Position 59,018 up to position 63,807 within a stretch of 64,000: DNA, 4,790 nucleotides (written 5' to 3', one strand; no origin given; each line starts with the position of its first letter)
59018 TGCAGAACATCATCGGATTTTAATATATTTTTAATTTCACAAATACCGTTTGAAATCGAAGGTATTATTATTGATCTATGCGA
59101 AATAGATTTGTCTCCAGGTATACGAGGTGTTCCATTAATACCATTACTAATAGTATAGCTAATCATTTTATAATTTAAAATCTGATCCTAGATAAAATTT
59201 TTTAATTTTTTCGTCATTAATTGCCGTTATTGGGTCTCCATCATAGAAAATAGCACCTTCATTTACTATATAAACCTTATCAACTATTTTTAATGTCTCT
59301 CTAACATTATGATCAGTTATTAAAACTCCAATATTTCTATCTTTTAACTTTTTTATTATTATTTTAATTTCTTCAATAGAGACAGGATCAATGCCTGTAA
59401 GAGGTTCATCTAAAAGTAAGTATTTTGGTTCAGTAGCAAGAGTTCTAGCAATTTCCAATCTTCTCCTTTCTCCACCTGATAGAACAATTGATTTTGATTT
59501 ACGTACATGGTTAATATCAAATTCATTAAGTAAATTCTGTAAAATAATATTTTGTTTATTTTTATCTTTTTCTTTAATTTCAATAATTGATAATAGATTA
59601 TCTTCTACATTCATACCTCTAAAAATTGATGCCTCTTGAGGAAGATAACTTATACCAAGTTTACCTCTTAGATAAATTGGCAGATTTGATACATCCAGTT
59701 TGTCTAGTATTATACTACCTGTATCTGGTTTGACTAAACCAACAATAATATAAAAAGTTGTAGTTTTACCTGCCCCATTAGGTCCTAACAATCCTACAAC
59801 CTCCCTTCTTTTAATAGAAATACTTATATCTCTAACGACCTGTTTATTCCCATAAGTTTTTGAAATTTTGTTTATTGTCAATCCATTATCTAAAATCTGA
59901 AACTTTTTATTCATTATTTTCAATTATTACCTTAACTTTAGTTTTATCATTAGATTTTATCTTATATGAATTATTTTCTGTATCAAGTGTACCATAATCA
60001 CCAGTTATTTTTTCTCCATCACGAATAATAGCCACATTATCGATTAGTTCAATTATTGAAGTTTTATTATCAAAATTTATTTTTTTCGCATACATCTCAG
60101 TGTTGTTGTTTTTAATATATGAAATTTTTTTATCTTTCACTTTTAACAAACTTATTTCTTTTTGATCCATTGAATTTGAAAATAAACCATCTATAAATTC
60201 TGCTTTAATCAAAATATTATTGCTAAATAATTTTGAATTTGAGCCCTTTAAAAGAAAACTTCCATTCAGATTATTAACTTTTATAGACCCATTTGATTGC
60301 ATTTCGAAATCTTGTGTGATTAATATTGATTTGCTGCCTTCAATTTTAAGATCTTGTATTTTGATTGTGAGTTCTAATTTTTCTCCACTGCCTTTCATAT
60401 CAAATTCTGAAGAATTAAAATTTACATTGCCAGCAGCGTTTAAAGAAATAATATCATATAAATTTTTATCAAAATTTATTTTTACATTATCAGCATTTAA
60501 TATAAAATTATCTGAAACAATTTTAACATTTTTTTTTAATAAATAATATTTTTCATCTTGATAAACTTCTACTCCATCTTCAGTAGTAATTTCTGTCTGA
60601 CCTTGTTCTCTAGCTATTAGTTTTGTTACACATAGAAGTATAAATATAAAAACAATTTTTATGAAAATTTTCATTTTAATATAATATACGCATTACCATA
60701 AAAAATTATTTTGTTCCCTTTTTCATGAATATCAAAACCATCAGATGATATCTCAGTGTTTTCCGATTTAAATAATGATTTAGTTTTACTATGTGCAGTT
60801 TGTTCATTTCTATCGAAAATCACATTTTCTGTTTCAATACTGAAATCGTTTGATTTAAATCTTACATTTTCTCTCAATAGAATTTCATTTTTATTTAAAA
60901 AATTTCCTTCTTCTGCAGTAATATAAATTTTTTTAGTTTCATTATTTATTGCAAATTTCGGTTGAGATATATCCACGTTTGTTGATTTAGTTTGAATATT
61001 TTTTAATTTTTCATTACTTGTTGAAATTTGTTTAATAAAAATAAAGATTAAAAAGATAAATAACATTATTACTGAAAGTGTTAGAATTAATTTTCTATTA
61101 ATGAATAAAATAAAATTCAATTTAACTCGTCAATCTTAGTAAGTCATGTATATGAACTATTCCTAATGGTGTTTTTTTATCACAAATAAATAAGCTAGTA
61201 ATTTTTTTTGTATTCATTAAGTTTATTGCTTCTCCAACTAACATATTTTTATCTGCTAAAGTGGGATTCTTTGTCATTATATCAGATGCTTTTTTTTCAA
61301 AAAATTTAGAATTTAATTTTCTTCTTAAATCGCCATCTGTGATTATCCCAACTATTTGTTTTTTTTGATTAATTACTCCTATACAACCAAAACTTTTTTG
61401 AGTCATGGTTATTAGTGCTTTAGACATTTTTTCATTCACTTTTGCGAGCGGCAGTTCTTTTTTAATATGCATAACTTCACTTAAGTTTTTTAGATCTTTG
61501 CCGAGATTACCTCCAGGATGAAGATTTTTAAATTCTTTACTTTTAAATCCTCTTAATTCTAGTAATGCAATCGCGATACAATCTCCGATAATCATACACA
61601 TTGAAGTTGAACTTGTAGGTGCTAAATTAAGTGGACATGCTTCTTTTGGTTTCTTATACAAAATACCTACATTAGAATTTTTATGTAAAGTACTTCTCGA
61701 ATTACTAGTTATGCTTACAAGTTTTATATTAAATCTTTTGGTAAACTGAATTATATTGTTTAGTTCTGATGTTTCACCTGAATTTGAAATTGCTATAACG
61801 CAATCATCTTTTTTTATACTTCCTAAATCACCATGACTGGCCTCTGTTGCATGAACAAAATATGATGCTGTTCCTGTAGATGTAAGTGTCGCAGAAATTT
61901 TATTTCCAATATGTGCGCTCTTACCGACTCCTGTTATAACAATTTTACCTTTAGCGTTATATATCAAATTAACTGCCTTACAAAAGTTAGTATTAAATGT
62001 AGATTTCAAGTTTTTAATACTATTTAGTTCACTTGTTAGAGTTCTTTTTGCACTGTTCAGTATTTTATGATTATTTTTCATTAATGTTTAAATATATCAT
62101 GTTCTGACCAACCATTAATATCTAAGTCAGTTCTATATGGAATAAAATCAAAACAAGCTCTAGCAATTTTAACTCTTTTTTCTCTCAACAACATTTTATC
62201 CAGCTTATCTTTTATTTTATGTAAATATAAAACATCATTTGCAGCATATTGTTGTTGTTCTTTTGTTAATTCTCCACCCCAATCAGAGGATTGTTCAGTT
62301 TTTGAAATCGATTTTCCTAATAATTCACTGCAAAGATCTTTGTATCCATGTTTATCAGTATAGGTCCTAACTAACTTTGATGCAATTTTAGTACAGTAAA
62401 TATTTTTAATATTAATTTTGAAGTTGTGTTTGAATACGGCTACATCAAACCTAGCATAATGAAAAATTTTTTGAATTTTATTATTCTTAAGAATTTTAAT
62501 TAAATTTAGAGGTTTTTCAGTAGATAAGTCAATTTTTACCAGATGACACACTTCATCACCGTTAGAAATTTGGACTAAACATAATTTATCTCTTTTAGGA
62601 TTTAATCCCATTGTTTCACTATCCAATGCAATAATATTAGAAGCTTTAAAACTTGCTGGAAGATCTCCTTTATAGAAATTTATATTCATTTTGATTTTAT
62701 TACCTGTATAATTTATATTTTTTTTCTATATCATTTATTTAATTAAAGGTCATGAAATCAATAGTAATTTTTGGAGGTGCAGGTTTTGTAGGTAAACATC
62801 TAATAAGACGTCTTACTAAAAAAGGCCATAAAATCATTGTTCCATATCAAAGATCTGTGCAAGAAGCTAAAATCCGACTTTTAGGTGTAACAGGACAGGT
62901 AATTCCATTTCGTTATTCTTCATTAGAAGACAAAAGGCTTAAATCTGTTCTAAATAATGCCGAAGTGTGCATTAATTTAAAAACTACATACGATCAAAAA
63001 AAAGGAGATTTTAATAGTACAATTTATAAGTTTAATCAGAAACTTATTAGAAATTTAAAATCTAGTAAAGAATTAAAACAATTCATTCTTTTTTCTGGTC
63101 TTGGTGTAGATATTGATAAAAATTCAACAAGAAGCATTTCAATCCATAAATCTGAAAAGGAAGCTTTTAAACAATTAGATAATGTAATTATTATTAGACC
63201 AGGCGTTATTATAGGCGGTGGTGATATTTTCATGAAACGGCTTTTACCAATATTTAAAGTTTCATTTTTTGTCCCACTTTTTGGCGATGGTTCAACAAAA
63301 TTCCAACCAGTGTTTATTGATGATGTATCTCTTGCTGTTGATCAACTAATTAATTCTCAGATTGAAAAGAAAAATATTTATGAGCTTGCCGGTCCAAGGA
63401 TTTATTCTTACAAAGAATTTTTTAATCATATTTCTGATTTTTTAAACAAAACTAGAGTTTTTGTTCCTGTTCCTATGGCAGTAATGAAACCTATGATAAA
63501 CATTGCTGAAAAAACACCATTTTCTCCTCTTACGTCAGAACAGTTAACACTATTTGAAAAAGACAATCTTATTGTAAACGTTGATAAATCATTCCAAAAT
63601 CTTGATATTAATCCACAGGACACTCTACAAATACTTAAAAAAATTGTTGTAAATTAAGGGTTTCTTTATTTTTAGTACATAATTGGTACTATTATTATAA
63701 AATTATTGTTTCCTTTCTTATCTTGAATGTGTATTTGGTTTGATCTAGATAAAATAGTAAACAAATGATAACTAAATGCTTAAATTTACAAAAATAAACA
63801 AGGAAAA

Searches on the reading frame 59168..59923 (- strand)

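Call 62: search_protein_families(library=pfam, proteins=[window:59168-59923:-], max_evalue=0.001)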
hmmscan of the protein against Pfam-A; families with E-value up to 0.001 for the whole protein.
window:59168-59923:- (251 aa): 3 families
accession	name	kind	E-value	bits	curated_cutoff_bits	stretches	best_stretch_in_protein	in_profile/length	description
PF00005.33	ABC_tran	-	1e-32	114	25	1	31-175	2-136/137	ABC transporter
PF13304.12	AAA_21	-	8.8e-05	23.1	27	0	43-63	2-22/304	AAA domain, putative AbiEii toxin, Type IV TA system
PF02463.25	SMC_N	-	0.00096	19.1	40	0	97-218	96-209/220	RecF/RecN/SMC N terminal domain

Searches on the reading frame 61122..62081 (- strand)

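Call 62: search_protein_families(library=pfam, proteins=[window:61122-62081:-], max_evalue=0.001)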
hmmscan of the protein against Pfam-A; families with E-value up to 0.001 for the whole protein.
window:61122-62081:- (319 aa): 2 families
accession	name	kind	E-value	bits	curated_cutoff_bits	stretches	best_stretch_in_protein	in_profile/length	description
PF01380.27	SIS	-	2.4e-25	89.3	25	1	40-171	2-130/131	SIS domain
PF00571.33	CBS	-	8.8e-18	64.8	24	2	265-317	1-54/57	CBS domain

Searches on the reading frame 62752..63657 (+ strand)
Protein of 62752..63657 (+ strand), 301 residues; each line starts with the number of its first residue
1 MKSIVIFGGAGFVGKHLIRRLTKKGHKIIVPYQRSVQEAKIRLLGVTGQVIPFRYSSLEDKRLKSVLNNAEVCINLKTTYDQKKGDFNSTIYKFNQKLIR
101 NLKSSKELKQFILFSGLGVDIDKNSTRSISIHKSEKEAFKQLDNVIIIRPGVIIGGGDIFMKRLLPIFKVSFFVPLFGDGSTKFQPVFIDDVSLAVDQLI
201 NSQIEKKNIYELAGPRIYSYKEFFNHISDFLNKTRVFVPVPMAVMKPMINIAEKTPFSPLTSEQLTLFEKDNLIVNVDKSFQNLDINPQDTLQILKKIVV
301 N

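Call 62: search_protein_families(library=pfam, proteins=[window:62752-63657:+], max_evalue=0.001)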
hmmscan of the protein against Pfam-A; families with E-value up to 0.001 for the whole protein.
window:62752-63657:+ (301 aa): 4 families
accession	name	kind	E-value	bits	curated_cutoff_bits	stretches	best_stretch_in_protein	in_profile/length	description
PF01370.27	Epimerase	-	2.8e-09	37.2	20.9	1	4-76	1-71/240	NAD dependent epimerase/dehydratase family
PF05368.20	NmrA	-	4.5e-06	26.9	27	1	2-128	3-118/298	NmrA-like family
PF01073.25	3Beta_HSD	-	1e-05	25.2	22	1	5-119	1-119/280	3-beta hydroxysteroid dehydrogenase/isomerase family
PF16363.11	GDP_Man_Dehyd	-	0.00023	21.2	27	1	6-70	2-74/332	GDP-mannose 4,6 dehydratase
